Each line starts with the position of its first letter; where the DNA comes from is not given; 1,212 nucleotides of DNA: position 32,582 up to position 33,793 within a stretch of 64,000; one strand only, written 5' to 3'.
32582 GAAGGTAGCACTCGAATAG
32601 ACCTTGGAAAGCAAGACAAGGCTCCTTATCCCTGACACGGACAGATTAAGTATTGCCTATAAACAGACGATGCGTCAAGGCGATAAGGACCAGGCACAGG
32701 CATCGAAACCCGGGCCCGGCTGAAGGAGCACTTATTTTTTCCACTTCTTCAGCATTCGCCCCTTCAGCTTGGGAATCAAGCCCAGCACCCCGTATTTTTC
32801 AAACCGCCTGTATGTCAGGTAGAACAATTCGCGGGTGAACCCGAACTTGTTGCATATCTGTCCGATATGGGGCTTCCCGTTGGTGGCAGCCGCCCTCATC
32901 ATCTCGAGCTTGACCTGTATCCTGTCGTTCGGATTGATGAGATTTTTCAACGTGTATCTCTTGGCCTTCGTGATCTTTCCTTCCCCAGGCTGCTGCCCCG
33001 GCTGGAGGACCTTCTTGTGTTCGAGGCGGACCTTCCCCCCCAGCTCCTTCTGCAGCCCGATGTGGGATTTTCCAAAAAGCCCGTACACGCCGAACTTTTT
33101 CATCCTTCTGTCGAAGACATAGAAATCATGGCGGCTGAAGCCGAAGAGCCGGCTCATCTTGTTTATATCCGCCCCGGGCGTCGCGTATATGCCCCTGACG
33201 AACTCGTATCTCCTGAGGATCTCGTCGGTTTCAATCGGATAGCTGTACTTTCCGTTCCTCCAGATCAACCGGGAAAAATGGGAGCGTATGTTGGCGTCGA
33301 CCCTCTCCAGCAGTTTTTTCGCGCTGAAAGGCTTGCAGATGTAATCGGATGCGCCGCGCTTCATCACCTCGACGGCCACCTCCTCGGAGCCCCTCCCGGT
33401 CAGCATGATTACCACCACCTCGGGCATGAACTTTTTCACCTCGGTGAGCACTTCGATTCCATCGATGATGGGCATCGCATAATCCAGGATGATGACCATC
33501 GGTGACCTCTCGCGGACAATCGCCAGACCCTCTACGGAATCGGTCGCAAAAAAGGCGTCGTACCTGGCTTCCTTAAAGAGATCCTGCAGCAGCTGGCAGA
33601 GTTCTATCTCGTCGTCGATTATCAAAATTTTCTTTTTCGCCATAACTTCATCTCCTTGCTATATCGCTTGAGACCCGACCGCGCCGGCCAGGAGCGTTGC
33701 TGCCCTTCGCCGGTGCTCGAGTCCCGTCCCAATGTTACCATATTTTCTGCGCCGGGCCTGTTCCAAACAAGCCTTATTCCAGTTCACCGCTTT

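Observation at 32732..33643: Response regulator whose output is two tandem MerR/excisionase-type HTH-like repeats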

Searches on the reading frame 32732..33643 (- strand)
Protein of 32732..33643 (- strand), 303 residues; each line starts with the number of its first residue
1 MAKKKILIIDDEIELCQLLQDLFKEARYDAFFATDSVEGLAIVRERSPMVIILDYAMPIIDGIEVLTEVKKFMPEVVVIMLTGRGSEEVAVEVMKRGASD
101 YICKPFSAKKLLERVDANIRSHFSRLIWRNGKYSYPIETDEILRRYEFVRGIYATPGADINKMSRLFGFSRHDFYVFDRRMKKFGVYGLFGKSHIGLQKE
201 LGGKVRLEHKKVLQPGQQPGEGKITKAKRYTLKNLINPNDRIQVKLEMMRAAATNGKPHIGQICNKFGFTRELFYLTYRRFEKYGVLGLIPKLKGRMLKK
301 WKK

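Call 3: search_protein_families(library=pfam, proteins=[window:32735-33643:-], max_evalue=10)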
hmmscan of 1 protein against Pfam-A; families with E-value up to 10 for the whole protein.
window:32735-33643:- (303 aa): 3 families
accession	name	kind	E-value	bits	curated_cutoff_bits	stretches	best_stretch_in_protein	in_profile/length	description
PF00072.30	Response_reg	-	2.1e-26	92.7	30.2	1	6-115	1-110/111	Response regulator receiver domain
PF13518.12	HTH_28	-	2.9e-07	30.9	25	1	245-296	2-51/52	Helix-turn-helix domain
PF24127.1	DUF7395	-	0.15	12.5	27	1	1-20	1-20/49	Domain of unknown function (DUF7395)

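Call 4: search_protein_families(library=ncbifam, proteins=[window:32735-33643:-], max_evalue=10)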
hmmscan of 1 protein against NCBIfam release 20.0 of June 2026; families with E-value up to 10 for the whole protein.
window:32735-33643:- (303 aa): 100 families (the best 25 are shown)
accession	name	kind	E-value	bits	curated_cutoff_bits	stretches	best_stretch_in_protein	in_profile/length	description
TIGR02154.1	PhoB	equivalog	5.4e-25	88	296.2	1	3-122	2-123/226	phosphate regulon transcriptional regulator PhoB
NF051870.1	NAssimRespRegNtrX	equivalog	7.3e-25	87.7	600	1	4-118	2-118/452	nitrogen assimilation response regulator NtrX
NF040534.1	resp_reg_YycF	equivalog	6.2e-24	84.5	340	1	4-125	1-121/231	response regulator YycF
NF040689.1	MtrAB_MtrA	equivalog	2.9e-21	75.8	300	1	6-122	1-116/219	MtrAB system response regulator MtrA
NF007982.1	PRK10710.1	equivalog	3.6e-21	75.8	380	1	3-120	7-123/235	envelope stress response regulator BaeR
NF051850.1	RespRegRprY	equivalog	8.5e-21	74.4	370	1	3-121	4-122/234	response regulator transcription factor RprY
TIGR02875.1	spore_0_A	equivalog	5.7e-20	71.7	200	1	3-116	2-119/262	sporulation transcription factor Spo0A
NF007005.1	PRK09468.1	equivalog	3.3e-19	69.2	331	1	3-123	3-123/237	osmolarity response regulator transcription factor OmpR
NF006900.1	PRK09390.1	equivalog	3.5e-19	69.2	255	1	3-121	4-122/203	response regulator FixJ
NF047793.1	ResRegPgtA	equivalog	5.2e-19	68.4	650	1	3-126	5-128/414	two-component system response regulator PgtA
NF008199.0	PRK10955.1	equivalog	7.3e-19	68.6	341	1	4-129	2-126/232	envelope stress response regulator transcription factor CpxR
NF045944.1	ResRegRpaBCyano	equivalog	1e-18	67.5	330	1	7-121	1-114/229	response regulator transcription factor RpaB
NF007689.0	PRK10365.1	equivalog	2e-18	66.4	760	1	4-116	6-118/441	sigma-54-dependent response regulator transcription factor ZraR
NF053512.1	nitric_RR_NosR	exception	2.4e-18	66.3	400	1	6-120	1-116/422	response regulator c-di-GMP phosphodiesterase, NosR family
NF045505.1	RR_RssB_Pseudo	equivalog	4.8e-18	65.4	700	1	4-135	6-136/394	two-component system response regulator RssB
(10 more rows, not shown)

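Call 7: find_homologous_proteins(query=window:32735-33643:-, max_evalue=0.001)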
Query window:32735-33643:- (303 aa): 330 proteins with E <= 0.001 among 1644 candidates; the best 120 are listed.
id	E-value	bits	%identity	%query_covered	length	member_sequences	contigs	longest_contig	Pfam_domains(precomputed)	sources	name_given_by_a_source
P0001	2.2e-189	646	95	100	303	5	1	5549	PF13518.13,PF00072.31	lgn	-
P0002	8.0e-170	582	83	100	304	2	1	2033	PF13518.13,PF00072.31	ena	-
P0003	9.9e-170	582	84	100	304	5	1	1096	PF13518.13,PF00072.31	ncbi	-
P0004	1.3e-79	286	46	96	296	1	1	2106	PF13551.13,PF13518.13,PF00072.31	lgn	-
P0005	4.1e-22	97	43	39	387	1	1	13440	PF02518.32,PF00512.32,PF00072.31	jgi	-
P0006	5.5e-22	97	43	39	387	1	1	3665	PF02518.32,PF00512.32,PF00072.31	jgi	-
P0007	2.2e-19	88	44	37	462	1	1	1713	PF00158.33,PF25601.2,PF02954.26,PF14532.13,PF07728.21,PF00072.31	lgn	-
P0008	4.9e-19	87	42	37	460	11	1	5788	PF00158.33,PF25601.2,PF02954.26,PF14532.13,PF07728.21,PF00072.31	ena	-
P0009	1.2e-17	82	44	40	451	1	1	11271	PF00158.33,PF25601.2,PF02954.26,PF00004.36,PF14532.13,PF07728.21,PF00072.31,PF01078.28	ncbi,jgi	-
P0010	2.8e-17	81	47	37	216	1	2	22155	PF00072.31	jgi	-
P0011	5.4e-17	80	40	48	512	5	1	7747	PF13426.14,PF02518.32,PF00989.32,PF00072.31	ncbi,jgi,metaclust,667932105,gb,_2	metaclust:\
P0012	7.3e-16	76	35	57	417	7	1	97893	PF03331.20,PF00072.31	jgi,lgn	jgi:UDP-3-O-[3-hydroxymyristoyl] N-acetylglucosamine deacetylase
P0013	9.0e-16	76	33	37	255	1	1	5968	PF00072.31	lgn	-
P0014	1.0e-15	76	40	37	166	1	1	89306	PF00072.31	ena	-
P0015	1.4e-15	76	42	37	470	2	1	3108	PF00158.33,PF07724.21,PF25601.2,PF02954.26,PF14532.13,PF07728.21,PF00072.31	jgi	jgi:two-component system, NtrC family, response regulator HydG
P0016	2.0e-15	75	40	40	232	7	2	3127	PF00486.35,PF00072.31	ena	-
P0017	2.1e-15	75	35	53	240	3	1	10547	PF00486.35,PF00072.31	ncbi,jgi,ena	jgi:two-component system phosphate regulon response regulator PhoB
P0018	2.2e-15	75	36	37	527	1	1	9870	PF02518.32,PF00512.32,PF00072.31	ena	-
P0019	3.3e-15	74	40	40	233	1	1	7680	PF00486.35,PF00072.31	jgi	jgi:two-component system alkaline phosphatase synthesis response regulator PhoP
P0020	5.6e-15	74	42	36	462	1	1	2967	PF00158.33,PF07724.21,PF25601.2,PF02954.26,PF14532.13,PF07728.21,PF00072.31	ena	-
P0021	7.7e-15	73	45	37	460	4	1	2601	PF00158.33,PF25601.2,PF02954.26,PF00004.36,PF14532.13,PF07728.21,PF00072.31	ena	-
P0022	8.7e-15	73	31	47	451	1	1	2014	PF00158.33,PF25601.2,PF02954.26,PF14532.13,PF00072.31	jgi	jgi:DNA-binding NtrC family response regulator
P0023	8.9e-15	73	34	37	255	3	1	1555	PF00072.31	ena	-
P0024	1.3e-14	72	44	35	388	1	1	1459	PF00158.33,PF25601.2,PF00004.36,PF14532.13,PF07728.21,PF00072.31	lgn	-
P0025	1.7e-14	72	44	36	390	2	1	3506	PF00158.33,PF25601.2,PF00004.36,PF14532.13,PF07728.21,PF00072.31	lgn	-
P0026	2.4e-14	71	44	35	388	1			PF00158.33,PF25601.2,PF00004.36,PF14532.13,PF07728.21,PF00072.31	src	-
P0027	2.4e-14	71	44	35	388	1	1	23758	PF00158.33,PF25601.2,PF00004.36,PF14532.13,PF07728.21,PF00072.31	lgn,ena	-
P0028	2.7e-14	71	40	42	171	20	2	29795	PF00072.31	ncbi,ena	-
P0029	3.3e-14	71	43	35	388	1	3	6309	PF00158.33,PF25601.2,PF00004.36,PF14532.13,PF07728.21,PF00072.31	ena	-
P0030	3.6e-14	71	35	37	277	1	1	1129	PF00072.31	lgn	-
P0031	4.5e-14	71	43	35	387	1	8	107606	PF00158.33,PF25601.2,PF00004.36,PF14532.13,PF07728.21,PF00072.31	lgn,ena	-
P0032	4.5e-14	71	43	35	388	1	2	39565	PF00158.33,PF25601.2,PF00004.36,PF14532.13,PF07728.21,PF00072.31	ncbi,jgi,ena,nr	ncbi:MAG TPA: sigma-54 dependent transcriptional regulator [Flavitalea sp.]|nr:sigma-54 dependent tr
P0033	4.5e-14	71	43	35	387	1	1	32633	PF00158.33,PF25601.2,PF00004.36,PF14532.13,PF07728.21,PF00072.31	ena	-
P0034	7.4e-14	70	43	36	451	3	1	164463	PF00158.33,PF25601.2,PF02954.26,PF00004.36,PF14532.13,PF07728.21,PF00072.31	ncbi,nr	ncbi:MAG: sigma-54-dependent Fis family transcriptional regulator [Chitinophagales bacterium]|nr:sig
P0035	9.0e-14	70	34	38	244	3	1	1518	PF00486.35,PF00072.31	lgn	-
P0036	9.3e-14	70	34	56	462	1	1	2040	PF00158.33,PF25601.2,PF02954.26,PF14532.13,PF07728.21,PF00072.31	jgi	jgi:two-component system response regulator PilR (NtrC family)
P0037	1.1e-13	69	42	35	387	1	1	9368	PF00158.33,PF25601.2,PF00004.36,PF14532.13,PF07728.21,PF00072.31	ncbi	ncbi:MAG: sigma-54-dependent transcriptional regulator [Flavitalea sp.]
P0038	1.5e-13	69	40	42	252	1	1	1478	PF00486.35,PF00072.31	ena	-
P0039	1.6e-13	69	42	35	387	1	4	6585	PF00158.33,PF25601.2,PF00004.36,PF14532.13,PF07728.21,PF00072.31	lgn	-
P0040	1.7e-13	69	42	35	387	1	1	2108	PF00158.33,PF25601.2,PF00004.36,PF14532.13,PF07728.21,PF00072.31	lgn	-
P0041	1.7e-13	69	38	37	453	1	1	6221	PF00158.33,PF25601.2,PF02954.26,PF18024.8,PF14532.13,PF00072.31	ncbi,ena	-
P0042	2.0e-13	68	37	45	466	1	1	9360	PF00158.33,PF25601.2,PF02954.26,PF00004.36,PF14532.13,PF00072.31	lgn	-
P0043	2.1e-13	68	39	36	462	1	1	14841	PF00158.33,PF25601.2,PF02954.26,PF00004.36,PF14532.13,PF07728.21,PF00072.31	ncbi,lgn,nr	ncbi:MAG: sigma-54-dependent Fis family transcriptional regulator [Candidatus Zixiibacteriota bacter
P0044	2.8e-13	68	38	38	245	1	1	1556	PF00486.35,PF23198.2,PF00072.31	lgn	-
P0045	3.0e-13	68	41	35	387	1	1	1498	PF00158.33,PF25601.2,PF00004.36,PF14532.13,PF07728.21,PF00072.31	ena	-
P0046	3.1e-13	68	41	35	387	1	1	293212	PF00158.33,PF25601.2,PF00004.36,PF14532.13,PF07728.21,PF00072.31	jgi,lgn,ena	-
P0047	3.1e-13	68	41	35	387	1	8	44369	PF00158.33,PF25601.2,PF00004.36,PF14532.13,PF07728.21,PF00072.31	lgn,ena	-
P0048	3.1e-13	68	41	35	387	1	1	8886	PF00158.33,PF25601.2,PF00004.36,PF14532.13,PF07728.21,PF00072.31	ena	-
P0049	3.2e-13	68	36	45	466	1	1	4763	PF00158.33,PF25601.2,PF02954.26,PF00004.36,PF14532.13,PF00072.31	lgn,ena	-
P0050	3.2e-13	68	41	35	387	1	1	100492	PF00158.33,PF25601.2,PF00004.36,PF14532.13,PF07728.21,PF00072.31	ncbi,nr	ncbi:MAG: sigma-54-dependent Fis family transcriptional regulator [Chitinophagaceae bacterium]|nr:si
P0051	3.4e-13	68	41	35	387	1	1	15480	PF00158.33,PF25601.2,PF00004.36,PF14532.13,PF07728.21,PF00072.31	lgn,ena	-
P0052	3.5e-13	68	41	35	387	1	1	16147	PF00158.33,PF25601.2,PF00004.36,PF14532.13,PF07728.21,PF00072.31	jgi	jgi:two-component system nitrogen regulation response regulator NtrX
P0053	3.6e-13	68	41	35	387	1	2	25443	PF00158.33,PF25601.2,PF00004.36,PF14532.13,PF07728.21,PF00072.31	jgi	jgi:two-component system nitrogen regulation response regulator NtrX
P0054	3.7e-13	68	39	34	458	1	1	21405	PF00158.33,PF25601.2,PF14532.13,PF07728.21,PF00072.31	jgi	jgi:two-component system response regulator AtoC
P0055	3.8e-13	68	42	36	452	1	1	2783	PF00158.33,PF25601.2,PF02954.26,PF00004.36,PF14532.13,PF07728.21,PF00072.31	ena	-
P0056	4.2e-13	67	41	35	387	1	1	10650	PF00158.33,PF25601.2,PF00004.36,PF14532.13,PF07728.21,PF00072.31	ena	-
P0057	4.6e-13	67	30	59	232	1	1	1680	PF00486.35,PF00072.31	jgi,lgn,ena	-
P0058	4.7e-13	67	40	36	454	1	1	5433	PF00158.33,PF07724.21,PF25601.2,PF02954.26,PF14532.13,PF00072.31,PF01078.28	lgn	-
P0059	4.7e-13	67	36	51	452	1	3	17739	PF00158.33,PF25601.2,PF02954.26,PF00004.36,PF14532.13,PF00072.31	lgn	-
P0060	5.1e-13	67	42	36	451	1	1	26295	PF00158.33,PF25601.2,PF02954.26,PF00004.36,PF14532.13,PF07728.21,PF00072.31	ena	-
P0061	5.7e-13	67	41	35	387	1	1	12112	PF00158.33,PF25601.2,PF00004.36,PF14532.13,PF07728.21,PF00072.31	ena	-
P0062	5.7e-13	67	41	35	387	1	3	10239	PF00158.33,PF25601.2,PF00004.36,PF14532.13,PF07728.21,PF00072.31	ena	-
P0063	5.7e-13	67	40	35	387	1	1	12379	PF00158.33,PF25601.2,PF00004.36,PF14532.13,PF07728.21,PF00072.31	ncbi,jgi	jgi:DNA-binding NtrC family response regulator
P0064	5.8e-13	67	40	35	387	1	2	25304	PF00158.33,PF25601.2,PF00004.36,PF14532.13,PF07728.21,PF00072.31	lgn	-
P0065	5.8e-13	67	40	35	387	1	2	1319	PF00158.33,PF25601.2,PF00004.36,PF14532.13,PF07728.21,PF00072.31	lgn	-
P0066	6.0e-13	67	42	35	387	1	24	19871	PF00158.33,PF25601.2,PF00004.36,PF14532.13,PF07728.21,PF00072.31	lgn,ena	-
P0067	6.0e-13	67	42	35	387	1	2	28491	PF00158.33,PF25601.2,PF00004.36,PF14532.13,PF07728.21,PF00072.31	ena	-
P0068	6.9e-13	67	42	35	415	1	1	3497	PF00158.33,PF25601.2,PF00004.36,PF14532.13,PF07728.21,PF00072.31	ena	-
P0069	7.0e-13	67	42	35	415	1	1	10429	PF00158.33,PF25601.2,PF00004.36,PF14532.13,PF07728.21,PF00072.31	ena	-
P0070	7.5e-13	67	38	39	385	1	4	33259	PF00158.33,PF25601.2,PF00004.36,PF14532.13,PF07728.21,PF00072.31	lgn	-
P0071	7.6e-13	67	38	39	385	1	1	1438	PF00158.33,PF25601.2,PF00004.36,PF14532.13,PF07728.21,PF00072.31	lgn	-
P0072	7.7e-13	67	41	36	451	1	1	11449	PF00158.33,PF25601.2,PF02954.26,PF00004.36,PF14532.13,PF07728.21,PF00072.31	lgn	-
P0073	7.8e-13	66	40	35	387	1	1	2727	PF00158.33,PF25601.2,PF00004.36,PF14532.13,PF07728.21,PF00072.31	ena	-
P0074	8.3e-13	66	40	35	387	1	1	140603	PF00158.33,PF25601.2,PF00004.36,PF14532.13,PF07728.21,PF00072.31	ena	-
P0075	8.4e-13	66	40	35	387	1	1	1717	PF00158.33,PF25601.2,PF00004.36,PF14532.13,PF07728.21,PF00072.31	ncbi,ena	-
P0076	8.9e-13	66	32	43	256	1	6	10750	PF00072.31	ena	-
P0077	1.0e-12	66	37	37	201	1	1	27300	PF01381.29,PF00072.31,PF13560.13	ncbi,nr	ncbi:MAG: response regulator [bacterium]|nr:response regulator [bacterium]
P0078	1.1e-12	66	32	56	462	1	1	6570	PF00158.33,PF07724.21,PF25601.2,PF02954.26,PF14532.13,PF07728.21,PF00072.31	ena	-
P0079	1.2e-12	66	32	56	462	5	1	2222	PF00158.33,PF07724.21,PF25601.2,PF02954.26,PF14532.13,PF07728.21,PF00072.31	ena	-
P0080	1.4e-12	66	38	42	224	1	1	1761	PF00486.35,PF00072.31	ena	-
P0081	1.4e-12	66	38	42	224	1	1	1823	PF00486.35,PF00072.31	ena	-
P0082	1.4e-12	66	41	38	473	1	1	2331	PF00158.33,PF25601.2,PF14532.13,PF07728.21,PF00072.31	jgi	jgi:DNA-binding NtrC family response regulator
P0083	1.5e-12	66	41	35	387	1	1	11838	PF00158.33,PF25601.2,PF00004.36,PF14532.13,PF07728.21,PF00072.31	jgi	jgi:two-component system, NtrC family, nitrogen regulation response regulator NtrX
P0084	1.5e-12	66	41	36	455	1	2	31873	PF00158.33,PF25601.2,PF02954.26,PF00004.36,PF14532.13,PF07728.21,PF00072.31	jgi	-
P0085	1.5e-12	66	40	35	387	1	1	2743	PF00158.33,PF25601.2,PF00004.36,PF14532.13,PF07728.21,PF00072.31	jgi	jgi:two-component system, NtrC family, nitrogen regulation response regulator NtrX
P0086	1.5e-12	66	41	36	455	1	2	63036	PF00158.33,PF25601.2,PF02954.26,PF00004.36,PF14532.13,PF07728.21,PF00072.31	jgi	jgi:DNA-binding NtrC family response regulator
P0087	1.6e-12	66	41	35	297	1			PF00158.33,PF14532.13,PF07728.21,PF00072.31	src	-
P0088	1.6e-12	65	41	36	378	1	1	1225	PF00158.33,PF25601.2,PF00004.36,PF14532.13,PF07728.21,PF00072.31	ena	-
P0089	1.6e-12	65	41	36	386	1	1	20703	PF00158.33,PF25601.2,PF00004.36,PF14532.13,PF07728.21,PF00072.31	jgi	-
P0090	1.6e-12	65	41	36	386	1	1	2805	PF00158.33,PF25601.2,PF00004.36,PF14532.13,PF07728.21,PF00072.31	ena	-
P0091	1.6e-12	65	41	35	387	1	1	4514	PF00158.33,PF25601.2,PF00004.36,PF14532.13,PF07728.21,PF00072.31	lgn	-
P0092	1.7e-12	65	41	36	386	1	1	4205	PF00158.33,PF25601.2,PF00004.36,PF14532.13,PF07728.21,PF00072.31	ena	-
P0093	1.7e-12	65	41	36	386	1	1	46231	PF00158.33,PF25601.2,PF00004.36,PF14532.13,PF07728.21,PF00072.31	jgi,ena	-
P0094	1.7e-12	65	41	36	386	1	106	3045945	PF00158.33,PF25601.2,PF00004.36,PF14532.13,PF07728.21,PF00072.31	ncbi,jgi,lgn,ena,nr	ncbi:MAG: sigma-54-dependent Fis family transcriptional regulator [Chitinophagaceae bacterium]|jgi:D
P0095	1.7e-12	65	41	36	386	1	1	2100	PF00158.33,PF25601.2,PF00004.36,PF14532.13,PF07728.21,PF00072.31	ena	-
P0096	1.8e-12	65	41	36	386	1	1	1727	PF00158.33,PF25601.2,PF00004.36,PF14532.13,PF07728.21,PF00072.31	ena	-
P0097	1.8e-12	65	41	36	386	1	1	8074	PF00158.33,PF25601.2,PF00004.36,PF14532.13,PF07728.21,PF00072.31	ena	-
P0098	1.8e-12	65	41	37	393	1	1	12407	PF00158.33,PF25601.2,PF00004.36,PF14532.13,PF07728.21,PF00072.31,PF06490.18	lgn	-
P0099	1.8e-12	65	41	36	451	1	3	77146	PF00158.33,PF25601.2,PF02954.26,PF00004.36,PF14532.13,PF07728.21,PF00072.31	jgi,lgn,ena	-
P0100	1.8e-12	65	41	36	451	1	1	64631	PF00158.33,PF25601.2,PF02954.26,PF00004.36,PF14532.13,PF07728.21,PF00072.31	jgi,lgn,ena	-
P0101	1.9e-12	65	41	36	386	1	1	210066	PF00158.33,PF25601.2,PF00004.36,PF14532.13,PF07728.21,PF00072.31,PF01078.28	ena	-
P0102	2.0e-12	65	41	36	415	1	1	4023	PF00158.33,PF25601.2,PF00004.36,PF14532.13,PF07728.21,PF00072.31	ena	-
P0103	2.4e-12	65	38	42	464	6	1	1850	PF00158.33,PF07724.21,PF25601.2,PF02954.26,PF00004.36,PF14532.13,PF07728.21,PF00072.31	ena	-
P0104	2.8e-12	65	40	38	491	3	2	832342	PF13426.14,PF02518.32,PF00512.32,PF00072.31,PF14501.13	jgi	-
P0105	2.8e-12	65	31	56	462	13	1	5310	PF00158.33,PF07724.21,PF25601.2,PF02954.26,PF14532.13,PF07728.21,PF00072.31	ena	-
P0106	2.9e-12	65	42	37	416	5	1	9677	PF13189.13,PF00072.31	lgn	-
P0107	3.2e-12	64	39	36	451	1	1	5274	PF00158.33,PF25601.2,PF02954.26,PF00004.36,PF14532.13,PF07728.21,PF00072.31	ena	-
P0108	3.6e-12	64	39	36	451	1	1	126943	PF00158.33,PF25601.2,PF02954.26,PF00004.36,PF14532.13,PF07728.21,PF00072.31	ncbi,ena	-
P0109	3.6e-12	64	39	36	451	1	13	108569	PF00158.33,PF25601.2,PF02954.26,PF00004.36,PF14532.13,PF07728.21,PF00072.31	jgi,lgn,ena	jgi:two-component system, NtrC family, nitrogen regulation response regulator NtrX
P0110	3.7e-12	64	38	37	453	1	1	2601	PF00158.33,PF25601.2,PF02954.26,PF14532.13,PF00072.31,PF01078.28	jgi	jgi:two-component system, NtrC family, nitrogen regulation response regulator NtrX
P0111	4.0e-12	64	36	48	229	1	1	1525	PF00486.35,PF00072.31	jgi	-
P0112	4.3e-12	64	36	39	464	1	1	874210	PF00158.33,PF25601.2,PF02954.26,PF14532.13,PF00072.31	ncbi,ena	-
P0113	4.4e-12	64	36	45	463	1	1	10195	PF00158.33,PF25601.2,PF02954.26,PF00004.36,PF14532.13,PF00072.31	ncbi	-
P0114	4.9e-12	64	38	36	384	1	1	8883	PF00158.33,PF25601.2,PF00004.36,PF14532.13,PF07728.21,PF00072.31,PF06490.18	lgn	-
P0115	5.1e-12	64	39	35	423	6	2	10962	PF00158.33,PF25601.2,PF14532.13,PF07728.21,PF00072.31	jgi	jgi:two-component system nitrogen regulation response regulator NtrX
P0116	5.1e-12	64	36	40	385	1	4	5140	PF00158.33,PF07724.21,PF25601.2,PF00004.36,PF14532.13,PF07728.21,PF00072.31,PF01078.28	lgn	-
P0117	5.7e-12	64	40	35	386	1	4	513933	PF00158.33,PF25601.2,PF00004.36,PF14532.13,PF07728.21,PF00072.31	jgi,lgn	jgi:DNA-binding NtrC family response regulator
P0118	5.8e-12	64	40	38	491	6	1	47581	PF13426.14,PF13188.14,PF02518.32,PF00512.32,PF00072.31,PF14501.13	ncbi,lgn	-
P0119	5.9e-12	64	40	35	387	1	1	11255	PF00158.33,PF25601.2,PF00004.36,PF14532.13,PF07728.21,PF00072.31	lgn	-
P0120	6.0e-12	64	36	40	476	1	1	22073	PF00158.33,PF25601.2,PF02954.26,PF00004.36,PF14532.13,PF07728.21,PF00072.31,PF01078.28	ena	-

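Call 21: predict_structure(alignment_id=A2)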
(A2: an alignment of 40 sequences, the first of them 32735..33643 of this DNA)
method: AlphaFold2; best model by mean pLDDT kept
length: 303 residues; sequences in the alignment: 40
mean_pLDDT: 87.8   pTM: 0.84
mean pLDDT of the five models: 87.8, 87.0, 86.5, 85.3, 81.7
residues with pLDDT >= 90: 195; 70-90: 80; 50-70: 12; < 50: 16
segments of 3 or more residues with pLDDT < 50: 219-224, 296-303
pLDDT, mean of each block of 10 residues (from residue 1): 82 95 92 96 92 90 94 93 84 93 91 93 91 91 94 87 87 93 93 84 81 67 55 90 97 96 96 96 94 62 34
secondary structure, 60 per line:
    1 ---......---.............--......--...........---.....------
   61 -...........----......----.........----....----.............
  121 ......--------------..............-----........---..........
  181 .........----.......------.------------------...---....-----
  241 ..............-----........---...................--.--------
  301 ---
elements in order: E4-9 H13-25 E28-33 H36-46 E50-54 H62-72 E77-82 H87-95 E100-103 H108-126 H141-154 H160-167 H171-189 H194-200 H232-235 H241-254 H260-267 H271-289
